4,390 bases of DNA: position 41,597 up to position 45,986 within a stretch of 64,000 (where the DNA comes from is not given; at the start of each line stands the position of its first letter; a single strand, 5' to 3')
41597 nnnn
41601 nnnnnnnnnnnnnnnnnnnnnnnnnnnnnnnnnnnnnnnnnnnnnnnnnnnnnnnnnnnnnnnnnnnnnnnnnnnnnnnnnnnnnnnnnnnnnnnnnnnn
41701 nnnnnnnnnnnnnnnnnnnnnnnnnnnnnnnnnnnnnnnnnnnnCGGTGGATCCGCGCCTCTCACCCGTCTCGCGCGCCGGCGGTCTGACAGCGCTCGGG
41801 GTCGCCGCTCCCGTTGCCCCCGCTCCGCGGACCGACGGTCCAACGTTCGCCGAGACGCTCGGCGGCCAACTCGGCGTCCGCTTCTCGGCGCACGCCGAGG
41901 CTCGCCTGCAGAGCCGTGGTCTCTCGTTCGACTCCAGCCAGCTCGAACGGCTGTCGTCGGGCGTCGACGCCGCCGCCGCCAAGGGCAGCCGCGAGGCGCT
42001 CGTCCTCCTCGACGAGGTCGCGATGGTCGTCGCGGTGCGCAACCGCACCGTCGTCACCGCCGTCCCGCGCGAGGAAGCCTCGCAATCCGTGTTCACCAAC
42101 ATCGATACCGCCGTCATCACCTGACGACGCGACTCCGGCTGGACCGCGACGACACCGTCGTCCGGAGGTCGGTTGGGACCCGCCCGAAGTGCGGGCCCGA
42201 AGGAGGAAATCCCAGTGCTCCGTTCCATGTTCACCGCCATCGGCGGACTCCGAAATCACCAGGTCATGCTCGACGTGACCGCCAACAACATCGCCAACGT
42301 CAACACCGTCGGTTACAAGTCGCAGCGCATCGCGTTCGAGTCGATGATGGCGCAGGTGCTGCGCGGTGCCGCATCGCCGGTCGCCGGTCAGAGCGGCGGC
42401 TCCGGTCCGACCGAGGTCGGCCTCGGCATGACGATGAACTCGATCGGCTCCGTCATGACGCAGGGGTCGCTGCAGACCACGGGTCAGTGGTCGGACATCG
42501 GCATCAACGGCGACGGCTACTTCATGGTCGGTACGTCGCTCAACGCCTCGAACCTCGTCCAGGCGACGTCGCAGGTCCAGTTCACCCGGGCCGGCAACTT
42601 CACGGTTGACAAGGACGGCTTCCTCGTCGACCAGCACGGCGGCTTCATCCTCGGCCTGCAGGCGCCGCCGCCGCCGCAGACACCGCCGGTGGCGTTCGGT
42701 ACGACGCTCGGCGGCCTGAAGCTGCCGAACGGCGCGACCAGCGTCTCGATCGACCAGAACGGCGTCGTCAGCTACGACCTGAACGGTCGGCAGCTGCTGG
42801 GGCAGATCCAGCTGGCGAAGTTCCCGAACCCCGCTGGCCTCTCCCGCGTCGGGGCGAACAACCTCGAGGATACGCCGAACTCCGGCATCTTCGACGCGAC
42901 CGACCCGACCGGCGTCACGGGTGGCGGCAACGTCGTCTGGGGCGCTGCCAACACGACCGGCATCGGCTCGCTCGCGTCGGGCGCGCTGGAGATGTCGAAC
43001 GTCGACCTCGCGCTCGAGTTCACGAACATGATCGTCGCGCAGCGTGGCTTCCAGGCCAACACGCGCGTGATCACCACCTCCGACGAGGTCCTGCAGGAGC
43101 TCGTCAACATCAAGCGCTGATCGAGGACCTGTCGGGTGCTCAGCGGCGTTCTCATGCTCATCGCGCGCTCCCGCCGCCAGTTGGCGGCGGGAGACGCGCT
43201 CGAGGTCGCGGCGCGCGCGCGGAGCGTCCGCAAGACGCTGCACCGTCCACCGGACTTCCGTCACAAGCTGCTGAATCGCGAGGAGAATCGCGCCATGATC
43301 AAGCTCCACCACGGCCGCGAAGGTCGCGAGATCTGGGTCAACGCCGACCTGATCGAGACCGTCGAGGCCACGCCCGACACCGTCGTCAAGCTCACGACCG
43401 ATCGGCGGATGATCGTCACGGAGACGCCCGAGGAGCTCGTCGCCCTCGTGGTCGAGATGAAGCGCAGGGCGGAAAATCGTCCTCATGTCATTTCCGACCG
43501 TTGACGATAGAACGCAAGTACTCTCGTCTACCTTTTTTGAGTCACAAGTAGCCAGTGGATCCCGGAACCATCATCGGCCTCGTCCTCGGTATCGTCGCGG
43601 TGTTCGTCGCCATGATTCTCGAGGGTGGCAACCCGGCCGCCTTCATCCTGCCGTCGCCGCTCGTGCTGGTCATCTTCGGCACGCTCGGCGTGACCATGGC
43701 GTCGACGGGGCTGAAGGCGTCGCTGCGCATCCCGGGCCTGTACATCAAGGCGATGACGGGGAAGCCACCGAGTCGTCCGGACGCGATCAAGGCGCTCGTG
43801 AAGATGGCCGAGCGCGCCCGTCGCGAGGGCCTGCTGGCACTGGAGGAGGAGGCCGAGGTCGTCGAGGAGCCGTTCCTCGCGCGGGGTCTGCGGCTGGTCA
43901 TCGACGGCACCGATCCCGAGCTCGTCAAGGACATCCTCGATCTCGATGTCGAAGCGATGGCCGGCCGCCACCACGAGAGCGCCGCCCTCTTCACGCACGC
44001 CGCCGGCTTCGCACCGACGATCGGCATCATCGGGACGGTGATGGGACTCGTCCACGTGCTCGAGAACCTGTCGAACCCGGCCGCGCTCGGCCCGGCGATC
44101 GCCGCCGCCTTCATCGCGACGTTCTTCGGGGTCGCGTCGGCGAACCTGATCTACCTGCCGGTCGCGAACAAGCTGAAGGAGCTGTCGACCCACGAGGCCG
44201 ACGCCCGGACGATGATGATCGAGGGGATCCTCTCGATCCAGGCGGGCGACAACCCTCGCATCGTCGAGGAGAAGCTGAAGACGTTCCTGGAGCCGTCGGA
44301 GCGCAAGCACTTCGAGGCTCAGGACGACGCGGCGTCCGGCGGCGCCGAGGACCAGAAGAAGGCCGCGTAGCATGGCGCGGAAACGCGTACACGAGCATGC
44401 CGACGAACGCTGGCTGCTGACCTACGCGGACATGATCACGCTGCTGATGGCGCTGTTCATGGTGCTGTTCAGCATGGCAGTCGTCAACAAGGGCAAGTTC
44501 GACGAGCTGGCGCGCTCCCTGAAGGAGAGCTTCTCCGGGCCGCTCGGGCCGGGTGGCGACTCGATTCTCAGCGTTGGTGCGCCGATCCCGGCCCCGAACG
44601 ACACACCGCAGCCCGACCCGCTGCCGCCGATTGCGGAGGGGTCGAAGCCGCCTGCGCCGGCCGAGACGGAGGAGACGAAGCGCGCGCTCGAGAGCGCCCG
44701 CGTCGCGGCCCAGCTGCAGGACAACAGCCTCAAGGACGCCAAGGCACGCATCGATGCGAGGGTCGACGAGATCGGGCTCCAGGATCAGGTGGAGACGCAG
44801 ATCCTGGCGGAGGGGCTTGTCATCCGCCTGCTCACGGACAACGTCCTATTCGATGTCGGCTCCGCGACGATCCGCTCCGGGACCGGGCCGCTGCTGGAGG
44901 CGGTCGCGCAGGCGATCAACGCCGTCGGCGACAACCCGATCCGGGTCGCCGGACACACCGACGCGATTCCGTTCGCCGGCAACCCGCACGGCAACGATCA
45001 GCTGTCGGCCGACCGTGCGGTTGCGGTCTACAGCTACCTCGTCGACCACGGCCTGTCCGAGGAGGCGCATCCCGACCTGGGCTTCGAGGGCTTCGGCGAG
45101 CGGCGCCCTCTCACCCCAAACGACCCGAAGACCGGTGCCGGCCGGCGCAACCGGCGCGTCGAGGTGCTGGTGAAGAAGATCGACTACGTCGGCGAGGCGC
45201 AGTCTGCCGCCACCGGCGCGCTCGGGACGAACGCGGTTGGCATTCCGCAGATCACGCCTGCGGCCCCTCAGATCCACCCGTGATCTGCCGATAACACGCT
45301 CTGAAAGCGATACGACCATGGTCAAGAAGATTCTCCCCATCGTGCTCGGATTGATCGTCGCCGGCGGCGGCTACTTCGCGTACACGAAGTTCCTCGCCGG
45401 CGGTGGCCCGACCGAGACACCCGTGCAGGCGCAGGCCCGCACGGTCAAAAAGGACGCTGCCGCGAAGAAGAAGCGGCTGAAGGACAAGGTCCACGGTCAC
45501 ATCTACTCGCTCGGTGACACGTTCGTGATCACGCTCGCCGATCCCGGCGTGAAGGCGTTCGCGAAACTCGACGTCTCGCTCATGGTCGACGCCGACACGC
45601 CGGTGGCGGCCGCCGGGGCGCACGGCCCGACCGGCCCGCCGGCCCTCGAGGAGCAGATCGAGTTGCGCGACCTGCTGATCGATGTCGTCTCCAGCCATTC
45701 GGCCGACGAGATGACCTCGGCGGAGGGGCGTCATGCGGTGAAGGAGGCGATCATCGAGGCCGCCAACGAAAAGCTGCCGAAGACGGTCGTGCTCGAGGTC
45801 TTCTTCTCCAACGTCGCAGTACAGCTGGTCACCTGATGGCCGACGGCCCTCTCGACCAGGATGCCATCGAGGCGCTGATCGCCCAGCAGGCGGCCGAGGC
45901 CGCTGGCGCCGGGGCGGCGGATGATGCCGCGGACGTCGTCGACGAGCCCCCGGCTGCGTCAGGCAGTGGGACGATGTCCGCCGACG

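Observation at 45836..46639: FliN homologue carries four tandem CheY-docking-type peptides, and fliM is absent from its usual position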

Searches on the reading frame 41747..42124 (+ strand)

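Call 29: search_protein_families(library=ncbifam, proteins=[window:41747-42124:+], max_evalue=0.01)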
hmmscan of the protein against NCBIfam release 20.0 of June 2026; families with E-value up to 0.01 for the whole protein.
window:41747-42124:+ (125 aa): 1 family
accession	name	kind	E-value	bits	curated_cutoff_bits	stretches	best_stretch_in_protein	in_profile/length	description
TIGR02530.1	flg_new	equivalog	1.6e-26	92.8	83.2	1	40-124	11-95/96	TIGR02530 family flagellar biosynthesis protein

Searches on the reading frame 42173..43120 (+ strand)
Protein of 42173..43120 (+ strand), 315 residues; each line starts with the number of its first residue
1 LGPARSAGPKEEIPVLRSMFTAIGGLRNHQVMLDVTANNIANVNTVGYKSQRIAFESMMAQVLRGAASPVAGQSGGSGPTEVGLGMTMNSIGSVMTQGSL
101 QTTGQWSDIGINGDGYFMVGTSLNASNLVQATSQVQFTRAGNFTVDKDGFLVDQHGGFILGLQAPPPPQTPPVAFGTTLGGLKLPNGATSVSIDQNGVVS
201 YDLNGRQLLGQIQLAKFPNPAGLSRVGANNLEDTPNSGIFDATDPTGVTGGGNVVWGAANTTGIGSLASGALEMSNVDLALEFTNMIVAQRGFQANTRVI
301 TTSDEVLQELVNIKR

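Call 6: search_protein_families(library=pfam, proteins=[window:42173-43120:+], max_evalue=0.01)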
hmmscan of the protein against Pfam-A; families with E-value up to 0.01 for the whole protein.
window:42173-43120:+ (315 aa): 3 families
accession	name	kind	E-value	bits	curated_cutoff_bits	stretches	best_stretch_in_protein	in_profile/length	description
PF06429.18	Flg_bbr_C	-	7.7e-18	64.2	23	1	269-313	2-46/46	Flagellar basal body rod FlgEFG protein C-terminal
PF22692.1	LlgE_F_G_D1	-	1.3e-12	48.1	27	1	111-201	2-64/64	Flagellar hook protein FlgE/F/G D1 domain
PF00460.25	Flg_bb_rod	-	6.7e-10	39.2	20.7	1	21-49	3-31/31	Flagella basal body rod protein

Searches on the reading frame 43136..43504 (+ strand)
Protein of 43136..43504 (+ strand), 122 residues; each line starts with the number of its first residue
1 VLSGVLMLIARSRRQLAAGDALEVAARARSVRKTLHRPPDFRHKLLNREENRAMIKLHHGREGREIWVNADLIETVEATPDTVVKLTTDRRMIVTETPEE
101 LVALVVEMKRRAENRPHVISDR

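Call 6: search_protein_families(library=pfam, proteins=[window:43136-43504:+], max_evalue=0.01)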
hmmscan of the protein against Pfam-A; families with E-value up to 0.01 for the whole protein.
window:43136-43504:+ (122 aa): 1 family
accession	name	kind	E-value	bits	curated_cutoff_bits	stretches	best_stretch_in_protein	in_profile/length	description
PF06289.16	FlbD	-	2.6e-19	69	24.7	1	54-111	1-57/59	Flagellar and Swarming motility proteins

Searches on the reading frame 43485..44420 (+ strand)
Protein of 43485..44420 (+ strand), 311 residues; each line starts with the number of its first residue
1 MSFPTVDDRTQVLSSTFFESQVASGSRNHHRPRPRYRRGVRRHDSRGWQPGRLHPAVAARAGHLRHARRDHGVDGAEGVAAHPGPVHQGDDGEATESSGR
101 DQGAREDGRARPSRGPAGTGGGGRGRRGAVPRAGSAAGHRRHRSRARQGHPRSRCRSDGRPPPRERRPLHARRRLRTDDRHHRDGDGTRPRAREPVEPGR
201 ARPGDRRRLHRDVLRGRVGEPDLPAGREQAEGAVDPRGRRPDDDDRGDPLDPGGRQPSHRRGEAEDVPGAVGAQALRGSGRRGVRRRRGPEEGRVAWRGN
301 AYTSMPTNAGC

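Call 6: search_protein_families(library=pfam, proteins=[window:43485-44420:+], max_evalue=0.01)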
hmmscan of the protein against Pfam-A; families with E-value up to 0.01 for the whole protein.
window:43485-44420:+ (311 aa): 0 families

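Call 29: search_protein_families(library=ncbifam, proteins=[window:43555-44370:+], max_evalue=0.01)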
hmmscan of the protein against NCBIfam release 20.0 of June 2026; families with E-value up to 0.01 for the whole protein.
window:43555-44370:+ (271 aa): 10 families
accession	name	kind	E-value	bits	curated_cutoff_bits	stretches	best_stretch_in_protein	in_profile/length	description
NF005997.1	PRK08124.1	equivalog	4.5e-76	255.2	340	1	1-256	1-257/259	flagellar motor stator protein MotA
NF006583.0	PRK09109.1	equivalog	8.6e-75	251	237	1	1-245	1-245/246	flagellar motor protein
NF005383.1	PRK06926.1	equivalog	1.2e-62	211.4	394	1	4-256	7-261/271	flagellar motor protein MotP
NF006527.0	PRK08990.1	equivalog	4.9e-60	203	341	1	1-252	1-249/254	flagellar motor protein PomA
NF006284.1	PRK08456.1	equivalog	1.9e-51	174.7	380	1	1-251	1-251/252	flagellar motor stator protein MotA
NF005237.0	PRK06743.1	equivalog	1.4e-28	100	373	1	5-246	22-266/277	flagellar motor protein MotP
TIGR03818.1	MotA1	equivalog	2.6e-25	89.1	303.8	2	107-257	125-277/282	flagellar motor stator protein MotA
TIGR02796.1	tolQ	equivalog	3.3e-05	23.8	221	1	131-196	111-182/216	protein TolQ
NF011457.0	PRK14875.1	equivalog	0.004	16.2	307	1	132-250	189-302/372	acetoin dehydrogenase dihydrolipoyllysine-residue acetyltransferase subunit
TIGR02797.1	exbB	equivalog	0.0048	16.7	206.2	1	132-217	107-201/211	tonB-system energizer ExbB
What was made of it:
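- Tried and rejected: The real motA is 43555-44370 (call 29).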

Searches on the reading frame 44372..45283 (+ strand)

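Call 6: search_protein_families(library=pfam, proteins=[window:44372-45283:+], max_evalue=0.01)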
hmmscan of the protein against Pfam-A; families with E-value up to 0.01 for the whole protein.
window:44372-45283:+ (303 aa): 2 families
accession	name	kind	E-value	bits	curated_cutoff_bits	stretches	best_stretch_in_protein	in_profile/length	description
PF13677.11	MotB_plug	-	2.4e-20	72.3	24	1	6-54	10-58/58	Membrane MotB of proton-channel complex MotA/MotB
PF00691.25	OmpA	-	4.1e-17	62.8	27.2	1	159-258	1-96/98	OmpA family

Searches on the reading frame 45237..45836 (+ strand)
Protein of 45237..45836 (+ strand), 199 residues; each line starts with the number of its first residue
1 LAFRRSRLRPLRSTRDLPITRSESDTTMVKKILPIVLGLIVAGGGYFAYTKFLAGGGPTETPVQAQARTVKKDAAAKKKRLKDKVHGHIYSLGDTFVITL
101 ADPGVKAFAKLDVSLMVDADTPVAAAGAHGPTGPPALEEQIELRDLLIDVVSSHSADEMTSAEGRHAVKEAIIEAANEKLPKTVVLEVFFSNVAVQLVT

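Call 6: search_protein_families(library=pfam, proteins=[window:45237-45836:+], max_evalue=0.01)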
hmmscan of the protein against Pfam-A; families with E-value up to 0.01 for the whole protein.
window:45237-45836:+ (199 aa): 1 family
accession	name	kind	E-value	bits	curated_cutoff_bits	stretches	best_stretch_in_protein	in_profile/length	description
PF03748.19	FliL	-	4.9e-16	59.6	24.6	1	90-196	2-103/103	Flagellar basal body-associated protein FliL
